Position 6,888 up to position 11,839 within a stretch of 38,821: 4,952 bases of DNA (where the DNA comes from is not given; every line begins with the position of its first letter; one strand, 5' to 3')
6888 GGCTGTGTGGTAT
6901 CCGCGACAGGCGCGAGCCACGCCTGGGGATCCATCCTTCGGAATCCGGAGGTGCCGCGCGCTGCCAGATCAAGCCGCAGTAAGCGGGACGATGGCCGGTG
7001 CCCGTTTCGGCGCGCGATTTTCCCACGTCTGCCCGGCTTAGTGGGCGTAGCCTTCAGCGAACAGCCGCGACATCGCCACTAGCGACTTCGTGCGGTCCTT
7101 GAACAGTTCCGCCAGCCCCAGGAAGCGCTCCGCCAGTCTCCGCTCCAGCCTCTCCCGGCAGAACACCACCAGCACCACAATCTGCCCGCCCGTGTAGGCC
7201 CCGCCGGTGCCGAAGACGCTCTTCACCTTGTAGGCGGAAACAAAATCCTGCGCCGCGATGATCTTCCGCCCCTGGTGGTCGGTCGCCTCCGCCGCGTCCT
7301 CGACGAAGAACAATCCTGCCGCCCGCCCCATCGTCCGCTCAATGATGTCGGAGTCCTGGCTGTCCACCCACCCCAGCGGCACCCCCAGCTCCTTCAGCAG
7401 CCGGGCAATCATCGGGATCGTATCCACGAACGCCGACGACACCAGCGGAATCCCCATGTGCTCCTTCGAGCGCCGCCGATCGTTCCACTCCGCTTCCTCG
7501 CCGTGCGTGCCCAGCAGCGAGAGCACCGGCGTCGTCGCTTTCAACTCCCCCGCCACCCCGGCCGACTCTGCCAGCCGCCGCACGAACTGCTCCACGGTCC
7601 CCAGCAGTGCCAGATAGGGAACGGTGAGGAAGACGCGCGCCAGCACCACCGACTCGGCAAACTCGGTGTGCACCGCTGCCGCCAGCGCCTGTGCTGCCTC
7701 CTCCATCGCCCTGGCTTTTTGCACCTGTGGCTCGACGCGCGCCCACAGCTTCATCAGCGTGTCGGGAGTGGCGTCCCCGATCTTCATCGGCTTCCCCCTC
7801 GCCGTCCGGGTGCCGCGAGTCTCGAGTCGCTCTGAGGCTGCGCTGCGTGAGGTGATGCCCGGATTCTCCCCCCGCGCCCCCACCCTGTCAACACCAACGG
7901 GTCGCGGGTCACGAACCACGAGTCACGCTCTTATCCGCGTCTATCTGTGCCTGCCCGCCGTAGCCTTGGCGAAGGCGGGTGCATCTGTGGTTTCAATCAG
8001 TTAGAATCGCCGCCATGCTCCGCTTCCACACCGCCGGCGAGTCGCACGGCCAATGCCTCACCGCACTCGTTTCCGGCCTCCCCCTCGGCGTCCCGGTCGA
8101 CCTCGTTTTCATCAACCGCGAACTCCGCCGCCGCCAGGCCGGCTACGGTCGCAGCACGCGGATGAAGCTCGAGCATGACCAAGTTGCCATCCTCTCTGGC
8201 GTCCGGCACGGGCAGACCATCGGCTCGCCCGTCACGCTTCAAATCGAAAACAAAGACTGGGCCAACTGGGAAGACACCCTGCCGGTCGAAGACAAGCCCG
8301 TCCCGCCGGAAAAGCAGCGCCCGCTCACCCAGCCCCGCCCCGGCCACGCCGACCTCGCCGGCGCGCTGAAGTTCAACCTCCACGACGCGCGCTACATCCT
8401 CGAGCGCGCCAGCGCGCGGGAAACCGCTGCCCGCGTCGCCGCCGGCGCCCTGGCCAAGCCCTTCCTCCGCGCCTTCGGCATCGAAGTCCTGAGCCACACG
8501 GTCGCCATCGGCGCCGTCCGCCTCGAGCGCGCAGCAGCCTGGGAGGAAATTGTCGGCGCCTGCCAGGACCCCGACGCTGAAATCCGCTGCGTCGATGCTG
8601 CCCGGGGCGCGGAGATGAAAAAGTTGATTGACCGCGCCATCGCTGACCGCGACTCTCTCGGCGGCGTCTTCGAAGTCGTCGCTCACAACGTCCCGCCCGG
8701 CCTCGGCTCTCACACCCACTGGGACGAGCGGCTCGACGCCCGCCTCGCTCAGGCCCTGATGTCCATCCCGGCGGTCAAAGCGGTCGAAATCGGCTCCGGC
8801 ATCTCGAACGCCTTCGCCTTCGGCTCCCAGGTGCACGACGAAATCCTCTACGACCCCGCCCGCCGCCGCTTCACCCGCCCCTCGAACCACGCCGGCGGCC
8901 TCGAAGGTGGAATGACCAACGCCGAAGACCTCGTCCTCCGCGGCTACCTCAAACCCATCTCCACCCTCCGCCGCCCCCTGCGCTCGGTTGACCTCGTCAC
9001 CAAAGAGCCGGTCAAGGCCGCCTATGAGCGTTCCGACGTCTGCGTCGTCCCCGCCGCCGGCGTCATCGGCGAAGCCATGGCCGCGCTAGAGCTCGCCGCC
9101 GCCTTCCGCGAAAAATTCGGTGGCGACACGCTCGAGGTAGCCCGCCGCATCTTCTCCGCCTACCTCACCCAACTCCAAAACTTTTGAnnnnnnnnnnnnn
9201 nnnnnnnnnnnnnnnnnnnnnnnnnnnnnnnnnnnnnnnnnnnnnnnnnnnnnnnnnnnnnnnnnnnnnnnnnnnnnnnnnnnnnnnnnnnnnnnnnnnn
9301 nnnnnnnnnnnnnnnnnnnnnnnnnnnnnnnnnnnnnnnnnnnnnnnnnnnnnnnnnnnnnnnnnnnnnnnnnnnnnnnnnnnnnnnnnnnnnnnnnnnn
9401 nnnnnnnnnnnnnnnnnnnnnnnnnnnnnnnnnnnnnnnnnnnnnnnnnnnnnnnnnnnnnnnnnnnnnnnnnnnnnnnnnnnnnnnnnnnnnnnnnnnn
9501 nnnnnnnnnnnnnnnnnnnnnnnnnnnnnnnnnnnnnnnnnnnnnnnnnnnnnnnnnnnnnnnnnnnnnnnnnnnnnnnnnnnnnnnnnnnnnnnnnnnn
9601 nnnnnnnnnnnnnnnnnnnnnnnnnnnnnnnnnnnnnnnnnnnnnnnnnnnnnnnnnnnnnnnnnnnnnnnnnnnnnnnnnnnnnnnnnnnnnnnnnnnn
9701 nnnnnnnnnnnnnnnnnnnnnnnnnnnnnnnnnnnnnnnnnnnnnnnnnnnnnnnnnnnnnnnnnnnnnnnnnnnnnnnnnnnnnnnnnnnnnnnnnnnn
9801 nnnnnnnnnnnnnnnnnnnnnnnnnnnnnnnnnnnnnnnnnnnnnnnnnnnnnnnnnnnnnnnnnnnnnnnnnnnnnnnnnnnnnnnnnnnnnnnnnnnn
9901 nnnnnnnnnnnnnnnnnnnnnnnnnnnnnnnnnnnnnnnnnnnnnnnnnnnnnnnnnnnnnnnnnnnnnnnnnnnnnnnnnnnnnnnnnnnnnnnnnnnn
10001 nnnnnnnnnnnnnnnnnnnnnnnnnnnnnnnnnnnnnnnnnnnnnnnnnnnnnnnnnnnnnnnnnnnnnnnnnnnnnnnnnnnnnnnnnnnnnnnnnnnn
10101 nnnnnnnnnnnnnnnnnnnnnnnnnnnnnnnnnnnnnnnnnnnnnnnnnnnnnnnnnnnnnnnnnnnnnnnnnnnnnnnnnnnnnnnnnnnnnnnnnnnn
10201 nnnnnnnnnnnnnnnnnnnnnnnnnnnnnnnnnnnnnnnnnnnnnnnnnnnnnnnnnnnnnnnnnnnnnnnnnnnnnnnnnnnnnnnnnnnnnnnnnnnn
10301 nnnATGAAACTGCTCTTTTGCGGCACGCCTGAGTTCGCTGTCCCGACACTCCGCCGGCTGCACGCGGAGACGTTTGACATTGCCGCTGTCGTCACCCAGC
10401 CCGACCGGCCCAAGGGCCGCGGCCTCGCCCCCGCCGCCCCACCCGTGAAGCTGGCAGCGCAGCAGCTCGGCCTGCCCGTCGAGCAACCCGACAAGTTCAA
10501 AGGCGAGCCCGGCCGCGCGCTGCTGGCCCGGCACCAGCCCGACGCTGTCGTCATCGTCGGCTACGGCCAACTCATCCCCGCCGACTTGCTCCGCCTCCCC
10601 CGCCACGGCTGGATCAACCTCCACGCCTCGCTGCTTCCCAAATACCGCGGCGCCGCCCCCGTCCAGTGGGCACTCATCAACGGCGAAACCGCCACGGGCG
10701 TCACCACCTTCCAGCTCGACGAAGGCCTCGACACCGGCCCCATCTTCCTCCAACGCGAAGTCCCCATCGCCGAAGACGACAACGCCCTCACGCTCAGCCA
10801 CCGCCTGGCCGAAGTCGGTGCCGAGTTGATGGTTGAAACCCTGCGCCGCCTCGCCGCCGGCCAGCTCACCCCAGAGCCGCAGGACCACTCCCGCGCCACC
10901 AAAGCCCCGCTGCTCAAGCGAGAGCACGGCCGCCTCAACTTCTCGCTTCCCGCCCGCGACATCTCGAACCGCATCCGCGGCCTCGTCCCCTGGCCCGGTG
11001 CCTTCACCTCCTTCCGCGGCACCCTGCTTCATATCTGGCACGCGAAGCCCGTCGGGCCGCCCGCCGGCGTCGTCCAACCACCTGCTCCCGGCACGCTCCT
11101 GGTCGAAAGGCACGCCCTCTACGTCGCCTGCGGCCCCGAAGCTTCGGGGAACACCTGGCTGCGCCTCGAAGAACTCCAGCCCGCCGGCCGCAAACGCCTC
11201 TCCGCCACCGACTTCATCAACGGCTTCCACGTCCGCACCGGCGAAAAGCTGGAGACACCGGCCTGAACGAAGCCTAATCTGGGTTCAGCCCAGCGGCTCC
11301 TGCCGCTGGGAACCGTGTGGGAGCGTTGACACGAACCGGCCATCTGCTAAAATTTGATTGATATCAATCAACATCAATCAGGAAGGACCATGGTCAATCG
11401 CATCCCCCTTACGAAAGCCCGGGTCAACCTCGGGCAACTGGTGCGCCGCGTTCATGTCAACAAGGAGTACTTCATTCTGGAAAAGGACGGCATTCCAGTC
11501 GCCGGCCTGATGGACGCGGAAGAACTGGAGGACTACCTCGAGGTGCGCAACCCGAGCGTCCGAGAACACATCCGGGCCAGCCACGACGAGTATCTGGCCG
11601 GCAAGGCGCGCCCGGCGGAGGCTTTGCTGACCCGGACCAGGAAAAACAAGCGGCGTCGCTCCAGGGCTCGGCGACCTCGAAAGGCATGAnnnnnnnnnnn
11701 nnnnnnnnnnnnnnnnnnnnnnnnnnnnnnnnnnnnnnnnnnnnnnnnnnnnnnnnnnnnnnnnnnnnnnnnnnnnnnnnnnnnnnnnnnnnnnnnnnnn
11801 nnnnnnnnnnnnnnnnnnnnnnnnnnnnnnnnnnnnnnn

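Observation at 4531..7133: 2.5-kb accessory segment bracketed by 95-bp direct repeats derived from the 3' end of the neighbouring gene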

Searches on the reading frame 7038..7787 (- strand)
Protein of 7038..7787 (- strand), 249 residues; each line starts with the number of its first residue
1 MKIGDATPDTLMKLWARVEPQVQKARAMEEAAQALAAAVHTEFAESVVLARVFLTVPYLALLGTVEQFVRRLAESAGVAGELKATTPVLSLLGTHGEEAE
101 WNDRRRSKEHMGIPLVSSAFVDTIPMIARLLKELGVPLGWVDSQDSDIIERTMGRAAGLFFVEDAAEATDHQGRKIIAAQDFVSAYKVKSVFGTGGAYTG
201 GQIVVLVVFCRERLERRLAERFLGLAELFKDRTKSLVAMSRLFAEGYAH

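Call 8: search_protein_families(library=pfam, proteins=[window:7038-7787:-], max_evalue=0.01)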
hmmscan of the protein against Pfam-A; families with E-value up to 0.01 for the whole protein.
window:7038-7787:- (249 aa): 0 families

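Call 10: find_encoding_contigs(protein=window:7038-7787:-, flank=10000, max_places=10)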
Protein window:7038-7787:- (249 aa): no gene with exactly this product is on record in the collection.

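Call 12: find_homologous_proteins(query=window:7038-7787:-)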
Query window:7038-7787:- (249 aa): 585 proteins with E <= 0.001 among 8000 candidates; the best 120 are listed.
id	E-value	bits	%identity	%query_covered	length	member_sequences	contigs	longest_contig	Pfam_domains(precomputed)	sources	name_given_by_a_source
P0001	1.7e-155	533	100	100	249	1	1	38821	-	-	-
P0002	1.0e-110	387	71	98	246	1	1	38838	-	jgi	-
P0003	1.1e-101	357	67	99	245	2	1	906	-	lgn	-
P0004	8.7e-101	354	66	98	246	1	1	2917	-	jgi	jgi:hypothetical protein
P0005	1.2e-99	351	66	99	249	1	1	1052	-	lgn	-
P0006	5.0e-99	349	65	99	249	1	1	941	-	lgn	-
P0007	5.2e-99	349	64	99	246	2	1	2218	-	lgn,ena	-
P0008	5.3e-99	348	66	98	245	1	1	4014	-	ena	-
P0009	6.3e-99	348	65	98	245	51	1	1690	-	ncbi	-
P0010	1.1e-98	347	65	99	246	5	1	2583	-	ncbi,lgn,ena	-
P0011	2.2e-98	346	65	98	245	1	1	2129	-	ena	-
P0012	7.6e-98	345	65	98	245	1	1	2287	-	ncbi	-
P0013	8.9e-98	344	65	98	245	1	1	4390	-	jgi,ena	jgi:hypothetical protein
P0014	2.9e-97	343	65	98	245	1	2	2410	-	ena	-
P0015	3.7e-97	342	65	98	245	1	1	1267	-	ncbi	-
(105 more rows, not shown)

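Call 13: find_encoding_contigs(protein=P0002, flank=10000, max_places=3)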
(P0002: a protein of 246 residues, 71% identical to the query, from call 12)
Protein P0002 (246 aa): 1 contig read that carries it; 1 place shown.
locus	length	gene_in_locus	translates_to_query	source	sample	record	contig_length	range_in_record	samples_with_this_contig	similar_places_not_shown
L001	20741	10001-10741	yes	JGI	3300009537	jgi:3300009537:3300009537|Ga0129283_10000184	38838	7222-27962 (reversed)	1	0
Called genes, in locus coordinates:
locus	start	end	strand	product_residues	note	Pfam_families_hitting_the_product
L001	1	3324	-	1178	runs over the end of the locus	PF00384:Molybdopterin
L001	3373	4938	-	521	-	PF00034:Cytochrom_C, PF13442:Cytochrome_CBB3, PF00034:Cytochrom_C (weak), PF09459:EB_dh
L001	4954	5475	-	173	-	PF02082:Rrf2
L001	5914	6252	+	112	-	-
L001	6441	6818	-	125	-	-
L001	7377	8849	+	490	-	-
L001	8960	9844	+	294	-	PF01740:STAS, PF13466:STAS_2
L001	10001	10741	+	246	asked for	-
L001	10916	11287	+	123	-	-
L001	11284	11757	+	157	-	PF01814:Hemerythrin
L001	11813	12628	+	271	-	-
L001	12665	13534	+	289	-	PF01063:Aminotran_4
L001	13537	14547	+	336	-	PF01113:DapB_N, PF03447:NAD_binding_3 (weak), PF19328:DAP_DH_C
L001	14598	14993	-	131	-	-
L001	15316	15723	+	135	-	-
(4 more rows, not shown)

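Call 14: find_encoding_contigs(protein=P0001, flank=10000, max_places=5)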
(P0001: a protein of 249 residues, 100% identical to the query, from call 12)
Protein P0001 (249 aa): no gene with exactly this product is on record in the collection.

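Call 35: find_related_loci(query=window:7038-7787:-, collection=genome_contigs, flank=10000)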
Query window:7038-7787:- (249 aa) in genome_contigs; peptide patterns used: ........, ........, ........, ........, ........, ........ (x = any residue, [..] = any of these).
177 stretches matched a pattern; 48 encode a relative of the query (tblastn E <= 1e-3); 48 distinct loci.
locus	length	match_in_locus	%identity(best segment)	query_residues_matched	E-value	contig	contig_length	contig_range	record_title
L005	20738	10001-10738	63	1-246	9e-107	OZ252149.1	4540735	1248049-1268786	MAG: Candidatus Latescibacterota bacterium isolate 5250bc21-db7e-4a39-8016-0dfc5ffc07cb genome assembly, chromosome: 1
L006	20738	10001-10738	63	1-246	6e-105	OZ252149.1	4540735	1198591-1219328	MAG: Candidatus Latescibacterota bacterium isolate 5250bc21-db7e-4a39-8016-0dfc5ffc07cb genome assembly, chromosome: 1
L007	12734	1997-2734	65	1-245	8e-104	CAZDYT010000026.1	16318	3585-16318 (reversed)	MAG TPA_asm: uncultured bacterium isolate binchicken_co95_48 genome assembly, contig: NODE_1693_length_16318_cov_6.95837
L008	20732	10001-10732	63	1-244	4e-103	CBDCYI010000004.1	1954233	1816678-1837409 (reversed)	MAG: Candidatus Marinacidobacterales bacterium isolate b59a947e-d931-455a-aa23-38fe8c6b6c4e genome assembly, contig: con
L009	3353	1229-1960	64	1-244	4e-105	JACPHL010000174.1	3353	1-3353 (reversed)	MAG: Candidatus Rokuibacteriota bacterium isolate NC_groundwater_413_Ag_B-0.1um_71_11 GD18-4_B1_scaffold_755561, whole g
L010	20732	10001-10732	60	1-244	4e-100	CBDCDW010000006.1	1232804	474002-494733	MAG: uncultured Candidatus Binatia bacterium isolate 9a2c71a9-8664-4bc0-91de-9535c4cbd7a1 genome assembly, contig: conti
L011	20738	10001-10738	63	1-246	3e-100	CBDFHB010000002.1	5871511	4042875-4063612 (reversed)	MAG: Candidatus Marinacidobacterales bacterium isolate 4f9178b5-c147-4fb2-a822-cd01c555588a genome assembly, contig: con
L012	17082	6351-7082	60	1-244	1e-98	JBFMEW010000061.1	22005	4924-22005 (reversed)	MAG: Acidobacteriota bacterium isolate MAG255 MAG255_61, whole genome shotgun sequence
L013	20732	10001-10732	60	1-244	8e-98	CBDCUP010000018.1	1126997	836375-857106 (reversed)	MAG: Acidobacteriota bacterium isolate 16872849-4fb5-44c6-903f-51e044fd3cdf genome assembly, contig: contig_18, whole ge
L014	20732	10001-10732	59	1-244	1e-95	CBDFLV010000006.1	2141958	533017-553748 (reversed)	MAG: Acidobacteriota bacterium isolate 7a8d91ef-8417-43da-8691-8f404d5ac280 genome assembly, contig: contig_6, whole gen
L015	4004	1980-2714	58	1-245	2e-94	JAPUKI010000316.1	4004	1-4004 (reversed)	MAG: Acidobacteria bacterium isolate KW1-S15_197 KW1-S15_197_cg316, whole genome shotgun sequence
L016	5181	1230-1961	59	1-244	7e-93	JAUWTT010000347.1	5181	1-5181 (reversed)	MAG: Acidobacteriota bacterium isolate CSMAG_2587 CSMAG_2587_k127_474207_length_5181_cov_54.7641, whole genome shotgun s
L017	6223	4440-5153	59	1-243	5e-93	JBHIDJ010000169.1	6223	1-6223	MAG: Acidiferrobacterales bacterium isolate Baj_1_bin.3 NODE_780_length_6223_cov_11.179799, whole genome shotgun sequenc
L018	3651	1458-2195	57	1-246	1e-93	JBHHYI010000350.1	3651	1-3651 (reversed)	MAG: bacterium isolate Maj_2_bin.63 NODE_16594_length_3651_cov_21.072024, whole genome shotgun sequence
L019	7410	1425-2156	58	1-244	9e-93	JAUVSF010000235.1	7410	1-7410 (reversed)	MAG: Acidobacteriota bacterium isolate CSMAG_733 CSMAG_733_k127_6539072_length_7410_cov_17.0000, whole genome shotgun se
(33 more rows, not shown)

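Call 52: find_related_loci(query=window:7038-7787:-, collection=viral_contigs, flank=8000)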
Query window:7038-7787:- (249 aa) in viral_contigs; peptide patterns used: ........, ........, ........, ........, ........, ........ (x = any residue, [..] = any of these).
10 stretches matched a pattern, but none encodes a relative of the query by tblastn (E <= 1e-3).

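Call 54: search_protein_families(library=ncbifam, proteins=[window:7038-7787:-], max_evalue=0.01)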
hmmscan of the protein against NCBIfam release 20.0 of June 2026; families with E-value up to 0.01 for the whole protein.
window:7038-7787:- (249 aa): 0 families

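Call 55: search_protein_families(library=padloc, proteins=[window:7038-7787:-], max_evalue=0.01)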
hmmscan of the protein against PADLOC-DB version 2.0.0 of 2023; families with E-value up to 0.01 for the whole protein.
window:7038-7787:- (249 aa): 0 families

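Call 72: search_solved_structures(query=window:7038-7787:-, max_evalue=1)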
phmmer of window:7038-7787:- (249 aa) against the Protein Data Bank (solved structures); distinct sequences matched with E-value up to 1: 2.
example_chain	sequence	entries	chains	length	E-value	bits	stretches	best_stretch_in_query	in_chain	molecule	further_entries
9bh5_AX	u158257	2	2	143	0.16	14.8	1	92-137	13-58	Small ribosomal subunit protein uS12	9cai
5xy3_F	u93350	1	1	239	0.98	12.2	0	4-42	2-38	Ribosomal protein L30p/L7e, putative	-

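Call 87: predict_structure(alignment_id=A2)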
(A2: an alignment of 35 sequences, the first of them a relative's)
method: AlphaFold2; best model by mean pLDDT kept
length: 249 residues; sequences in the alignment: 35
mean_pLDDT: 90.9   pTM: 0.90
mean pLDDT of the five models: 90.9, 90.5, 89.9, 88.1, 87.1
residues with pLDDT >= 90: 174; 70-90: 67; 50-70: 4; < 50: 4
segments of 3 or more residues with pLDDT < 50: 246-249
pLDDT, mean of each block of 10 residues (from residue 1): 96 97 96 98 98 94 89 89 92 94 84 89 91 87 81 76 96 94 97 92 95 95 94 92 64
secondary structure, 60 per line:
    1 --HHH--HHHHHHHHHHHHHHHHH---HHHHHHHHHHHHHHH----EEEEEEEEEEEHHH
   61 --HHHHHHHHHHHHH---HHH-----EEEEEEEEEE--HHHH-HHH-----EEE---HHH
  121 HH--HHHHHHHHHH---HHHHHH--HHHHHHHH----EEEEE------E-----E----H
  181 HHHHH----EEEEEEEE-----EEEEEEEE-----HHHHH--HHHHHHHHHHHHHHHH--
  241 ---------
elements in order: H8-24 H28-42 E47-57 H63-75 E87-96 H99-102 E112-114 H118-122 H125-134 H138-143 H146-153 E158-162 H180-185 E190-197 E203-210 H216-220 H223-238

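Call 89: fold_search(model_id=the predicted structure, library=pdb)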
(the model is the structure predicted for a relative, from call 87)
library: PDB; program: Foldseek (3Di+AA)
matches with E <= 10: 1462; with E <= 0.001: 115
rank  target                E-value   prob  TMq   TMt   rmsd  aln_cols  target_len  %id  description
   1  3p01_A                1.6e-05  1.00  0.44  0.58   5.5       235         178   12  Crystal structure of two-component response regulator from Nostoc sp. PCC 7120 (released 2010-10-06)
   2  6ozb_B                5.7e-05  1.00  0.47  0.60   6.4       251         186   12  Crystal structure of the phycoerythrobilin-bound GAF domain from a cyanobacterial phytochrome (released 2020-05-20)
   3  6ndo_B                6.0e-05  1.00  0.47  0.22   7.3       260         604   10  Crystal structure of the dark-adapted full-length bacteriophytochrome XccBphP mutant L193N from Xanthomonas campestris (released 2019-12-18)
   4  3g6o_A                6.8e-05  1.00  0.46  0.27   7.2       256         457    7  Crystal structure of P. aeruginosa bacteriophytochrome PaBphP photosensory core domain mutant Q188L (released 2009-09-22)
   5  6ndo_A                8.6e-05  1.00  0.47  0.22   7.3       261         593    9  Crystal structure of the dark-adapted full-length bacteriophytochrome XccBphP mutant L193N from Xanthomonas campestris (released 2019-12-18)
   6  8w26                  9.1e-05  1.00  0.46  0.32   7.2       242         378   10  X-ray crystal structure of the GAF-PHY domains of SyB-Cph1 (released 2024-05-22)
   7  6oaq_B                1.0e-04  1.00  0.48  0.41   5.1       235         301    8  Crystal structure of a dual sensor histidine kinase in BeF3- bound state (released 2019-09-18)
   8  9euy_A                1.0e-04  1.00  0.47  0.26   7.3       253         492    8  Cryo-EM structure of the full-length Pseudomonas aeruginosa bacteriophytochrome in its Pfr state (released 2024-09-04)
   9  3p01_C                1.2e-04  1.00  0.44  0.60   5.7       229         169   11  Crystal structure of two-component response regulator from Nostoc sp. PCC 7120 (released 2010-10-06)
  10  8avv_A                1.3e-04  1.00  0.45  0.24   7.3       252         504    9  Cryo-EM structure of DrBphP photosensory module in Pr state (released 2022-12-21)
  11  3nhq_F                1.4e-04  1.00  0.45  0.26   7.0       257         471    8  The dark Pfr structure of the photosensory core module of P. aeruginosa Bacteriophytochrome (released 2011-11-30)
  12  8avv_B                1.5e-04  1.00  0.45  0.24   7.3       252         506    9  Cryo-EM structure of DrBphP photosensory module in Pr state (released 2022-12-21)
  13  4xtq                  1.5e-04  1.00  0.45  0.38   6.9       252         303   11  Crystal structure of a mutant (C20S) of a near-infrared fluorescent protein BphP1-FP (released 2015-12-09)
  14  8rjt_A                1.5e-04  1.00  0.45  0.26   6.9       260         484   12  Serial femtosecond X-ray structure of a fluorescence optimized bathy phytochrome PAiRFP2 derived from wild-type Agp2 i (released 2025-05-14)
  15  9rn8_B                1.7e-04  1.00  0.46  0.25   7.1       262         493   12  Crystal structure of the photosensory core module (PCM) of a cyano-phenylalanine mutant oCNF205 of the bathy phytochro (released 2025-10-08)
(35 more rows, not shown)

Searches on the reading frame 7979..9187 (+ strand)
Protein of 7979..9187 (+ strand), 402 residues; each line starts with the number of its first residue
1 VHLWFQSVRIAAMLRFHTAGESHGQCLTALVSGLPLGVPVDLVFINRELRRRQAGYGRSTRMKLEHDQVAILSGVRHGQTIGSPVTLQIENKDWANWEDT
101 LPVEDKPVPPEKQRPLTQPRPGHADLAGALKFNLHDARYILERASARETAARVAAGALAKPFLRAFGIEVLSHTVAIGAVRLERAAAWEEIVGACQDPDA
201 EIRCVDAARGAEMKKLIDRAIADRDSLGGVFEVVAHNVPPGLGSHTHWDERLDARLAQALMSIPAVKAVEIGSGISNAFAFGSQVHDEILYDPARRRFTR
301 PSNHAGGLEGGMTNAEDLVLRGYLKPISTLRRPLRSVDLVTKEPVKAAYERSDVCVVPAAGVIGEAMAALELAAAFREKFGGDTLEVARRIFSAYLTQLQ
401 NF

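Call 8: search_protein_families(library=pfam, proteins=[window:7979-9187:+], max_evalue=0.01)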
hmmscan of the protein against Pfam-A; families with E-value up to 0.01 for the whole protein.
window:7979-9187:+ (402 aa): 1 family
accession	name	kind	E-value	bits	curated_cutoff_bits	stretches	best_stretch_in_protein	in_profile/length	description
PF01264.26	Chorismate_synt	-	1.1e-111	373.2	27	1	14-375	1-325/327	Chorismate synthase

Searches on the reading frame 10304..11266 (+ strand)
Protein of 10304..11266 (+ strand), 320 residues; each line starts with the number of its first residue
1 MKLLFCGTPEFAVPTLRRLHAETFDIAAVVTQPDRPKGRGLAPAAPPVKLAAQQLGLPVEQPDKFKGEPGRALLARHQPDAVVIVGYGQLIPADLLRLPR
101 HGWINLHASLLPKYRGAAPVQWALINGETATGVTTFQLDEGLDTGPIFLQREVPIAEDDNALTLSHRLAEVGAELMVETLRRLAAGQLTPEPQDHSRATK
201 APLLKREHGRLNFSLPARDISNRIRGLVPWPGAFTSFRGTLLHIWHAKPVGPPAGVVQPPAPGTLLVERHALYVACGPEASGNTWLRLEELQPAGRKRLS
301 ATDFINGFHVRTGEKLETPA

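Call 8: search_protein_families(library=pfam, proteins=[window:10304-11266:+], max_evalue=0.01)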
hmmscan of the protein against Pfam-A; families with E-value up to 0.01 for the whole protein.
window:10304-11266:+ (320 aa): 2 families
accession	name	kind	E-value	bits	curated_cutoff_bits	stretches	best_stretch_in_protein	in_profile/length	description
PF00551.24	Formyl_trans_N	-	1.2e-42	146.1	26.1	1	2-180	2-181/181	Formyl transferase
PF02911.23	Formyl_trans_C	-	5.5e-20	71.9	21.1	1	204-308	2-99/100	Formyl transferase, C-terminal domain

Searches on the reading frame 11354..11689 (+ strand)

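Call 49: search_protein_families(library=pfam, proteins=[window:11354-11689:+], max_evalue=0.0001)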
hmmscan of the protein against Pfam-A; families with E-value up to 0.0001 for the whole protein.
window:11354-11689:+ (111 aa): 1 family
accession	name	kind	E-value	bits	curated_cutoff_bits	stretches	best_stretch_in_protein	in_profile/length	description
PF02604.26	PhdYeFM_antitox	-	3.9e-08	33.4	29.8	1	17-63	4-50/74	Antitoxin Phd_YefM, type II toxin-antitoxin system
